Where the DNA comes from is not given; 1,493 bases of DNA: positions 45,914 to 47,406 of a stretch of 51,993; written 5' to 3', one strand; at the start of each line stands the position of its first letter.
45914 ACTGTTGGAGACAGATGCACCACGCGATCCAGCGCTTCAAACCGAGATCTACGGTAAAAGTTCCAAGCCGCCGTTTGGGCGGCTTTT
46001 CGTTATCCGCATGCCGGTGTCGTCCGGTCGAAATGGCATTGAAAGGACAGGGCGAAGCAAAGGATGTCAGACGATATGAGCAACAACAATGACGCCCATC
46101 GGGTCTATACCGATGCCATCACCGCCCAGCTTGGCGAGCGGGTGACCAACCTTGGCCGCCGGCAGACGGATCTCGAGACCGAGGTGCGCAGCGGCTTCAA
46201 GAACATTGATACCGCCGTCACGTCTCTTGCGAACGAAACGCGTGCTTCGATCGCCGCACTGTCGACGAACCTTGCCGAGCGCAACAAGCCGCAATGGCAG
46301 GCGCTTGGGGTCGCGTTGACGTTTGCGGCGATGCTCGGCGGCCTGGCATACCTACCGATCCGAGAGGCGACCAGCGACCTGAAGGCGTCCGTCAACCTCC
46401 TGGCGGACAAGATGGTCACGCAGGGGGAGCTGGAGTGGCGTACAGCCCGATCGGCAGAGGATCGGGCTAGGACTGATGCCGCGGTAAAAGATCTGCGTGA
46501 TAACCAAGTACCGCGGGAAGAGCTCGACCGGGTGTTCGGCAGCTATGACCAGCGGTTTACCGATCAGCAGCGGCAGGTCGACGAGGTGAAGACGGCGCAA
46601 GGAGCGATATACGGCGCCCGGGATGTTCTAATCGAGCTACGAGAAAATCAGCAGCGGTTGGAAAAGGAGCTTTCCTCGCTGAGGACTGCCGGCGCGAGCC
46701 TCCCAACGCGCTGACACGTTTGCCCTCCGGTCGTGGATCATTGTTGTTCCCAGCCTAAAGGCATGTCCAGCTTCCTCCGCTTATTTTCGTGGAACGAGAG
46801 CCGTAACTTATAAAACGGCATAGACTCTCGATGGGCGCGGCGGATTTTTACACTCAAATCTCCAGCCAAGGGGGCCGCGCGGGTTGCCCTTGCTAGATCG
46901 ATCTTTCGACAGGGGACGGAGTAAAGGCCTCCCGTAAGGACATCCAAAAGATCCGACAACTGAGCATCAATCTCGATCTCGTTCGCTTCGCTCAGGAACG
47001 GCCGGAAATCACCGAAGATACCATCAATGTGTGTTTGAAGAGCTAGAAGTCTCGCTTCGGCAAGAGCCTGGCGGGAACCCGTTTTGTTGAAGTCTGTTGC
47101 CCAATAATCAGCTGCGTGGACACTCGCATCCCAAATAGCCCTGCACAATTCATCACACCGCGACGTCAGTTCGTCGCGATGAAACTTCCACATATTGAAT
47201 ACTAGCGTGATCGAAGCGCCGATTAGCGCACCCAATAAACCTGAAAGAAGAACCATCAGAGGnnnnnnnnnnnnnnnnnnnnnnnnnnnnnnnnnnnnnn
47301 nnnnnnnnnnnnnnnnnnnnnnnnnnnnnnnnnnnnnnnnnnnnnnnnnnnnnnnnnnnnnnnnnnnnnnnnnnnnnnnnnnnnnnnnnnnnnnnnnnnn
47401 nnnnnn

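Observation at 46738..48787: Tight three-gene cassette: GHKL ATPase + DUF4325/STAS-like protein + single-pass membrane protein (candidate partner-switching defence module)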

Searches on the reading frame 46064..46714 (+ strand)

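Call 3: search_protein_families(library=pfam, proteins=[window:46064-46714:+], max_evalue=0.1)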
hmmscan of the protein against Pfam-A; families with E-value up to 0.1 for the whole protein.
window:46064-46714:+ (216 aa): 1 family
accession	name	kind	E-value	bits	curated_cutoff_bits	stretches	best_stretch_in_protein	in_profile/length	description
PF04513.17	Baculo_PEP_C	-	0.0042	17.6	38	1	4-71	17-84/140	Baculovirus polyhedron envelope protein, PEP, C terminus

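Call 4: search_protein_families(library=padloc, proteins=[window:46064-46714:+], max_evalue=0.1)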
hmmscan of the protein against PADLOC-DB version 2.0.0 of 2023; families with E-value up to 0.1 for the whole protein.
window:46064-46714:+ (216 aa): 0 families

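Call 5: search_protein_families(library=ncbifam, proteins=[window:46064-46714:+], max_evalue=1)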
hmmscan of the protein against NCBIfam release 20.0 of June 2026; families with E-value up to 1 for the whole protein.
window:46064-46714:+ (216 aa): 1 family
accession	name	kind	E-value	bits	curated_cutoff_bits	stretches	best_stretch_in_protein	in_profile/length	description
NF053575.1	GAN_nuclease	exception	0.1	11.1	850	1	89-160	209-279/467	GINS-associated RecJ family nuclease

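Call 6: search_protein_families(library=phrogs, proteins=[window:46064-46714:+], max_evalue=0.1)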
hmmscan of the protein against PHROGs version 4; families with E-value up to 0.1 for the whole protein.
window:46064-46714:+ (216 aa): 2 families
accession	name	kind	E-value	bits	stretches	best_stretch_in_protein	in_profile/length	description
phrog_7599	-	unknown function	0.02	16.3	0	158-182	16-40/95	-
phrog_17426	-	tail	0.02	15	0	123-204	129-216/492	adhesin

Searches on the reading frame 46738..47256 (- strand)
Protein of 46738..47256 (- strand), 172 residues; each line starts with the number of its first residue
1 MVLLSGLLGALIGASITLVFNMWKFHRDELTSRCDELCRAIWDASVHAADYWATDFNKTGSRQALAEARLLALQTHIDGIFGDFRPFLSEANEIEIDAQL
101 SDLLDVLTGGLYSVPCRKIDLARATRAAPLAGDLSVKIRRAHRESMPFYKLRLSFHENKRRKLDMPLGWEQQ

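Call 3: search_protein_families(library=pfam, proteins=[window:46738-47256:-], max_evalue=0.1)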
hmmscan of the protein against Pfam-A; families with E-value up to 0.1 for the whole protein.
window:46738-47256:- (172 aa): 2 families
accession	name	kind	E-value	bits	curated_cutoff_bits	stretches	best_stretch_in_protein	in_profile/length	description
PF10370.14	Rv2993c-like_N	-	0.027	15.8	21.3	1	45-72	23-49/50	Rv2993c-like, N-terminal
PF14649.11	Spatacsin_C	-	0.098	12.2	25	0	42-77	178-213/296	Spatacsin C-terminus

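Call 4: search_protein_families(library=padloc, proteins=[window:46738-47256:-], max_evalue=0.1)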
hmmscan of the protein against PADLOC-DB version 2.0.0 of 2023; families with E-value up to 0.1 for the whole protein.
window:46738-47256:- (172 aa): 0 families

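Call 5: search_protein_families(library=ncbifam, proteins=[window:46738-47256:-], max_evalue=1)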
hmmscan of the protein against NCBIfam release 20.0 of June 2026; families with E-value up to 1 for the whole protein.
window:46738-47256:- (172 aa): 1 family
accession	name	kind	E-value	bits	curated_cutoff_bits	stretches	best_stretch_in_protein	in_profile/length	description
NF000777.0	PRK00052.3-2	equivalog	0.23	11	558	1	2-24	53-75/310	prolipoprotein diacylglyceryl transferase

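Call 6: search_protein_families(library=phrogs, proteins=[window:46738-47256:-], max_evalue=0.1)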
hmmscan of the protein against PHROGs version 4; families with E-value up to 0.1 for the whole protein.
window:46738-47256:- (172 aa): 0 families

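Call 33: find_homologous_proteins(query=window:46738-47256:-)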
Query window:46738-47256:- (172 aa): 10 proteins with E <= 0.001 among 250 candidates.
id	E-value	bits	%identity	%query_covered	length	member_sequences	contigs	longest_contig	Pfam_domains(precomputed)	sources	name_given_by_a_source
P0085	2.9e-110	384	100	100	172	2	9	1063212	-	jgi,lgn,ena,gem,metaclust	metaclust:\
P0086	6.2e-70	252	64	99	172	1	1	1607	-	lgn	-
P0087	2.4e-61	225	60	99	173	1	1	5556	-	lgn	-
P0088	2.8e-48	182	53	97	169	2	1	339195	-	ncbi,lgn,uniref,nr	ncbi:hypothetical protein [Rhizobium hidalgonense]|uniref:Uncharacterized protein n=1 Tax=Rhizobium 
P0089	3.6e-48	182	52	97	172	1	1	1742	-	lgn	-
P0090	1.3e-41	160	49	98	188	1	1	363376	-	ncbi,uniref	ncbi:hypothetical protein [Mesorhizobium sp. 1B3]|uniref:hypothetical protein n=1 Tax=Mesorhizobium 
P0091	3.5e-40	156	47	98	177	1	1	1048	-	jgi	jgi:hypothetical protein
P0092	6.5e-38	148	45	97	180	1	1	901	-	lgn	-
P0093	8.3e-36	141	44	100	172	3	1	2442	-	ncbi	-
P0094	2.3e-27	114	43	88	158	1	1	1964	-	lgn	-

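Call 67: find_homologous_proteins(query=A5, max_evalue=0.01)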
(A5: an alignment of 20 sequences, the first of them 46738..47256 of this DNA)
Query A5 (20 sequences) (172 aa, profile of the alignment): 24 proteins with E <= 0.01 among 4426 candidates.
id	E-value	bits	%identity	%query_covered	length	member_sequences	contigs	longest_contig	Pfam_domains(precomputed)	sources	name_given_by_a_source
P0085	4.8e-58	213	100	100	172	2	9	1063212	-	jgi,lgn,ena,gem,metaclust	metaclust:\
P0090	4.4e-56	207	49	98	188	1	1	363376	-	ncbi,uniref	ncbi:hypothetical protein [Mesorhizobium sp. 1B3]|uniref:hypothetical protein n=1 Tax=Mesorhizobium 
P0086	1.3e-52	196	64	99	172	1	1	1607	-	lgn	-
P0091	1.8e-52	195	47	98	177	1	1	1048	-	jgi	jgi:hypothetical protein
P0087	2.8e-50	188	60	99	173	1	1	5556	-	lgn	-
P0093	1.3e-48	183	44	100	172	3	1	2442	-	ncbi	-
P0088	1.4e-46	176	53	97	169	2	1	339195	-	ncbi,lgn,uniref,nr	ncbi:hypothetical protein [Rhizobium hidalgonense]|uniref:Uncharacterized protein n=1 Tax=Rhizobium 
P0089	9.1e-46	173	52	97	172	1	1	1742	-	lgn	-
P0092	2.5e-45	172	45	97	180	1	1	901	-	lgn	-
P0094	1.6e-38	150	43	88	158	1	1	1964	-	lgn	-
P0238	1.8e-36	143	20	84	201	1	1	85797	-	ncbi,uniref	ncbi:hypothetical protein [Kiloniella antarctica]|uniref:Chemotaxis methyl-accepting receptor HlyB-l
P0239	2.7e-19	87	-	-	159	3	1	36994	-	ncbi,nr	ncbi:hypothetical protein AS1_39 [Marinobacter phage AS1]|nr:hypothetical protein AS1_39 [Marinobact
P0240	5.7e-17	80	-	-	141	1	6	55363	-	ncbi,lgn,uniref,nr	ncbi:hypothetical protein SO574_23340 (plasmid) [Vibrio alfacsensis]|uniref:hypothetical protein n=1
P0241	2.5e-14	71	-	-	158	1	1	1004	-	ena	-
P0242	9.1e-11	60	-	-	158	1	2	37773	-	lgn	-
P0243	1.2e-7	49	-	-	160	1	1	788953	-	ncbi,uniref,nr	ncbi:hypothetical protein Q673_02760 [Marinobacter sp. EN3]|uniref:hypothetical protein n=1 Tax=Mari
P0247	2.5e-4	39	-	-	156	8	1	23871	-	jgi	jgi:hypothetical protein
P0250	5.6e-3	34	-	-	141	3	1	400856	-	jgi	jgi:hypothetical protein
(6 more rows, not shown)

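Call 79: predict_structure(alignment_id=A6)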
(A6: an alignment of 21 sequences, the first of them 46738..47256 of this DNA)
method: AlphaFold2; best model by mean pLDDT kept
length: 172 residues; sequences in the alignment: 21
mean_pLDDT: 89.9   pTM: 0.77
mean pLDDT of the five models: 89.9, 89.7, 86.5, 85.7, 85.6
residues with pLDDT >= 90: 122; 70-90: 38; 50-70: 12; < 50: 0
segments of 3 or more residues with pLDDT < 50: none
pLDDT, mean of each block of 10 residues (from residue 1): 88 95 92 97 97 85 92 96 94 96 92 79 96 97 89 84 67 56
secondary structure, 60 per line:
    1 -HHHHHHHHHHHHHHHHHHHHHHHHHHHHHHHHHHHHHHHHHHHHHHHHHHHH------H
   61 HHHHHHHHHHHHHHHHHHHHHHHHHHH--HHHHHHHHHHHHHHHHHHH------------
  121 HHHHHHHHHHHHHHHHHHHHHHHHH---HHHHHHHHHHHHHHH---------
elements in order: H2-53 H60-87 H90-108 H121-145 H149-163

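Call 82: fold_search(model_id=the predicted structure, library=pdb)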
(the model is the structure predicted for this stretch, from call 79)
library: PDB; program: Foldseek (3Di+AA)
matches with E <= 10: 458; with E <= 0.001: 0
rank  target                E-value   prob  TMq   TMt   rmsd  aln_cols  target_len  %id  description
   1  3gm1_B                2.5e-02  1.00  0.44  0.52   5.9       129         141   15  Crystal Structure of the Focal Adhesion Targeting (FAT) Domain of Pyk2 in Complex with Paxillin LD4 Motif-Derived Pept (released 2009-05-05)
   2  4xek_A                4.6e-02  0.93  0.30  0.36   7.1       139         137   13  Pyk2-FAT domain in complex with leupaxin LD4 motif (released 2015-12-30)
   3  3u3f_C                5.4e-02  1.00  0.45  0.59   5.9       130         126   15  Structural basis for the interaction of Pyk2 PAT domain with paxillin LD motifs (released 2012-10-24)
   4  4z9i_A                6.8e-02  0.94  0.37  0.38   6.9       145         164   14  Asp-TarS from E. coli (released 2016-07-20)
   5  9m08_C                7.1e-02  1.00  0.51  0.56   7.3       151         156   10  Structure of outer membrane lipoprotein QseG and histidine kinase QseE complex (released 2025-11-19)
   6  1k40                  8.9e-02  0.97  0.39  0.50   5.9       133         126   11  crystal structure of the FAT domain of focal adhesion kinase (released 2002-02-06)
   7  4z9h_A                9.4e-02  0.82  0.33  0.34   7.2       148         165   16  Asp-Tar from E. coli (released 2016-07-20)
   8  3u3f_B                1.1e-01  0.95  0.39  0.49   6.3       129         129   14  Structural basis for the interaction of Pyk2 PAT domain with paxillin LD motifs (released 2012-10-24)
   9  3gm1_A                1.2e-01  0.98  0.44  0.52   5.9       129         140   15  Crystal Structure of the Focal Adhesion Targeting (FAT) Domain of Pyk2 in Complex with Paxillin LD4 Motif-Derived Pept (released 2009-05-05)
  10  3u3f_A                1.5e-01  0.89  0.36  0.45   6.4       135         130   12  Structural basis for the interaction of Pyk2 PAT domain with paxillin LD motifs (released 2012-10-24)
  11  3gm3                  1.6e-01  0.98  0.43  0.53   6.2       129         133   16  Crystal Structure of the Focal Adhesion Targeting (FAT) Domain of Pyk2 (released 2009-05-05)
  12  4xev_D                1.6e-01  0.77  0.31  0.34   6.9       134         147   13  Fusion of Pyk2-FAT domain with Leupaxin LD1 motif, complexed with Leupaxin LD4 peptide (released 2015-12-30)
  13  3gm2                  1.9e-01  0.80  0.34  0.41   5.9       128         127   14  Crystal Structure of the Focal Adhesion Targeting (FAT) Domain of Pyk2 (released 2009-05-05)
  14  4yuu_Q2               2.0e-01  0.96  0.41  0.57   4.3       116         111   11  Crystal structure of oxygen-evolving photosystem II from a red alga (released 2016-01-20)
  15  4xef_A                2.0e-01  0.75  0.33  0.37   6.9       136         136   14  Pyk2-FAT complexed with Leupaxin LD motif LD1 (released 2015-12-23)
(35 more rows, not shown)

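Call 84: find_encoding_contigs(protein=P0243, flank=5000, max_places=2)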
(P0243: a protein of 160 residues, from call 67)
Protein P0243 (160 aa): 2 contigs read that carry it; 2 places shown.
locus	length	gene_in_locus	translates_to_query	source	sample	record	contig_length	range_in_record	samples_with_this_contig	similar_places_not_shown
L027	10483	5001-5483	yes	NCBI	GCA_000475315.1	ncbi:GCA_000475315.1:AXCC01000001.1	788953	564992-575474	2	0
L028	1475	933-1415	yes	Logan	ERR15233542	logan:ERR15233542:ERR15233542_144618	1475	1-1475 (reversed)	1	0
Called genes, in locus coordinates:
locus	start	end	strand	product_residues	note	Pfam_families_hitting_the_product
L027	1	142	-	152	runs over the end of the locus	-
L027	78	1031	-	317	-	-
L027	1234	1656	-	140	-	-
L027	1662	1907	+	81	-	-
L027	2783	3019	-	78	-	PF15943:YdaS_toxin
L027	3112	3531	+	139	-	-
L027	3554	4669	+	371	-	-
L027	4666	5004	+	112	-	PF14213:DUF4325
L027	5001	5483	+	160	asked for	-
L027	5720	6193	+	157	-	PF00196:GerE, PF08281:Sigma70_r4_2 (weak)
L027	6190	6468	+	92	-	PF03374:ANT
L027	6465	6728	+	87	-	PF11112:PyocinActivator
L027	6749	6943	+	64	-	-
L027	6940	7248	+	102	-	-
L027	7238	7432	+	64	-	-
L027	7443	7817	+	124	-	PF24720:DUF7673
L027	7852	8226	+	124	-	PF27127:YfdP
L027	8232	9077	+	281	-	PF10065:DUF2303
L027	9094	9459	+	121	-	-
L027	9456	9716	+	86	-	-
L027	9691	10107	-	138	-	PF21716:dnstrm_HI1420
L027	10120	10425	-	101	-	-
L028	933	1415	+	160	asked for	-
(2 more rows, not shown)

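Call 85: find_encoding_contigs(protein=P0250, flank=5000, max_places=2)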
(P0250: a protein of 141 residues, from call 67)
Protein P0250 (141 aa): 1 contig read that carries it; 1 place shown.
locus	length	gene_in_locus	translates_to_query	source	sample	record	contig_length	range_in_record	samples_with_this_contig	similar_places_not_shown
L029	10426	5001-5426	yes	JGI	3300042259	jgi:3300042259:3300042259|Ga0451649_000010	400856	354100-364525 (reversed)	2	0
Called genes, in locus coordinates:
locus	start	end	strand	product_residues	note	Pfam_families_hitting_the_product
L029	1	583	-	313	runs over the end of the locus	PF13730:HTH_36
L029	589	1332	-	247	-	-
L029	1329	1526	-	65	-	-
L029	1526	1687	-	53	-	-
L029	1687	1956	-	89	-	-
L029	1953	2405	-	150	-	PF06892:Phage_CP76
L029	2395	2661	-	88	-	PF12844:HTH_19 (weak), PF13560:HTH_31, PF01381:HTH_3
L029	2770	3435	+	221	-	PF01381:HTH_3, PF00717:Peptidase_S24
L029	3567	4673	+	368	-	-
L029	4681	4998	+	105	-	PF14213:DUF4325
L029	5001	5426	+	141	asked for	-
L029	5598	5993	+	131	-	PF27127:YfdP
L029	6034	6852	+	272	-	PF10065:DUF2303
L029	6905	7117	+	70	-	-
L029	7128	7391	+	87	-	-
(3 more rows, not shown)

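Call 86: find_encoding_contigs(protein=P0247, flank=5000, max_places=2)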
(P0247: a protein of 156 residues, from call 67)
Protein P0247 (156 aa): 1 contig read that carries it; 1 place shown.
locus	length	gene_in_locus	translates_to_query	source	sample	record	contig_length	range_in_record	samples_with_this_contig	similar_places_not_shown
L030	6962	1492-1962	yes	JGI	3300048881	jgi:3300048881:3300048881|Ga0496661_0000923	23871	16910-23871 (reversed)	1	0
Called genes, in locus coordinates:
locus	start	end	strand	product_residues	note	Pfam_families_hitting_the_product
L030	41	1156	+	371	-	-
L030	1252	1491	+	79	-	PF14213:DUF4325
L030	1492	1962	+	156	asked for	-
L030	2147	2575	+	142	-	PF00196:GerE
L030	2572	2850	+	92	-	PF03374:ANT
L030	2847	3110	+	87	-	PF11112:PyocinActivator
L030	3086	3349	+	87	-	-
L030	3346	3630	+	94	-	-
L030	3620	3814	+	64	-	-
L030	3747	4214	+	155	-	PF24720:DUF7673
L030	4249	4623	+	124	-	PF27127:YfdP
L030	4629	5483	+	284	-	PF10065:DUF2303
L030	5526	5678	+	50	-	-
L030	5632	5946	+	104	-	-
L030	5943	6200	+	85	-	-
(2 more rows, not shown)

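Call 87: fold_search(model_id=the predicted structure, library=viral)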
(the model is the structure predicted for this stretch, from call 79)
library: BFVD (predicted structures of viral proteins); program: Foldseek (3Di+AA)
matches with E <= 10: 459; with E <= 0.001: 0
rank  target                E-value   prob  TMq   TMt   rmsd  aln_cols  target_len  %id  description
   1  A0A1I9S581            3.1e-02  0.99  0.42  0.08   9.8       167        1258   11  (no name in the UniProt tables at hand)
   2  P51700                4.8e-02  1.00  0.49  0.42   8.8       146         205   19  Uncharacterized 23.2 kDa protein in int-C1 intergenic region [Haemophilus phage HP1 (strain HP1c1)]
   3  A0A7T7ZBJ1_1          5.3e-02  0.99  0.45  0.13   7.6       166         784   15  (no name in the UniProt tables at hand)
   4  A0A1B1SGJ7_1          5.9e-02  0.95  0.36  0.10   7.2       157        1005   15  (no name in the UniProt tables at hand)
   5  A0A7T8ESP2            1.2e-01  0.99  0.51  0.11   5.8       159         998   11  (no name in the UniProt tables at hand)
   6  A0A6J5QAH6            1.6e-01  0.97  0.46  0.19   5.7       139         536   14  Uncharacterized protein [uncultured Caudovirales phage]
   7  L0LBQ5                1.6e-01  0.94  0.45  0.15   7.9       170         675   10  Tail fiber protein [Bacillus phage phiAGATE]
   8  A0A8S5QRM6            1.7e-01  0.82  0.36  0.33   9.7       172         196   13  Uncharacterized protein [Myoviridae sp. ctoNH1]
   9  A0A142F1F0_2          1.8e-01  0.66  0.34  0.11  13.5       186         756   11  Putative tail fiber protein [Bacillus phage Shbh1]
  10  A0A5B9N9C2            1.9e-01  0.92  0.42  0.08   7.6       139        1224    6  Hinge connector of long tail fiber distal connector [Aeromonas phage 4_4572]
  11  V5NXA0                1.9e-01  0.41  0.26  0.19  11.6       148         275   15  F-US11 protein [Chelonid alphaherpesvirus 5]
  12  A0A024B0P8            2.6e-01  0.96  0.42  0.59   4.9       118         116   14  Uncharacterized protein [Bacillus phage Evoli]
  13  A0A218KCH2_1          2.6e-01  0.87  0.41  0.11   5.4       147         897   13  (no name in the UniProt tables at hand)
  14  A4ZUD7                2.6e-01  0.84  0.40  0.43   8.5       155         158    6  Uncharacterized protein ORF158 [Acidianus bottle-shaped virus (isolate Italy/Pozzuoli)]
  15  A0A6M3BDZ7            2.6e-01  0.60  0.34  0.33   7.7       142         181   10  (no name in the UniProt tables at hand)
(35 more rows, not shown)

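Call 96: find_encoding_contigs(protein=P0085, flank=10000, max_places=4)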
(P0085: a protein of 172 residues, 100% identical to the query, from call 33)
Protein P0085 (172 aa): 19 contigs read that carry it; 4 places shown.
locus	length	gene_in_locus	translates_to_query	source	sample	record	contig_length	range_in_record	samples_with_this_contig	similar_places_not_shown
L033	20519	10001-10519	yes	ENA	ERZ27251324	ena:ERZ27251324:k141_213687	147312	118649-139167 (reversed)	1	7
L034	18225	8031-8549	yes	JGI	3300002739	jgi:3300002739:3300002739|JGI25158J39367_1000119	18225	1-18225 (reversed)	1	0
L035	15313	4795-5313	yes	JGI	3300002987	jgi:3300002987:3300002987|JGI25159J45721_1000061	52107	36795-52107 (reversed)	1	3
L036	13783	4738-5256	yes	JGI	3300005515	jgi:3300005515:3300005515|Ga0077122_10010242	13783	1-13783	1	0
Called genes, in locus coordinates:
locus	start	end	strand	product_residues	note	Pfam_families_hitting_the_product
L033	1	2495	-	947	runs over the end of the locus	PF00133:tRNA-synt_1, PF09334:tRNA-synt_1g (weak), PF13603:tRNA-synt_1_2 (weak), PF09334:tRNA-synt_1g, PF08264:Anticodon_1, PF10458:Val_tRNA-synt_C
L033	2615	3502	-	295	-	PF10691:DUF2497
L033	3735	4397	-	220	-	PF01135:PCMT, PF00398:RrnaAD, PF08241:Methyltransf_11 (faint), PF13649:Methyltransf_25 (weak)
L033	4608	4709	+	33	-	-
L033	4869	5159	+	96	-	-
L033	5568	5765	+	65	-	-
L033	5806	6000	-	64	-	-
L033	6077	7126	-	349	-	PF01068:DNA_ligase_A_M, PF04679:DNA_ligase_A_C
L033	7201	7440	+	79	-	-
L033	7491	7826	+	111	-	-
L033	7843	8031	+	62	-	-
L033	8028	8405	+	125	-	-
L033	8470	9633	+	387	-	-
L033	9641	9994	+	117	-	PF14213:DUF4325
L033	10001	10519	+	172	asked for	-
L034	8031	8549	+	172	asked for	-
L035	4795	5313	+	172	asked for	-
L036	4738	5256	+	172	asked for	-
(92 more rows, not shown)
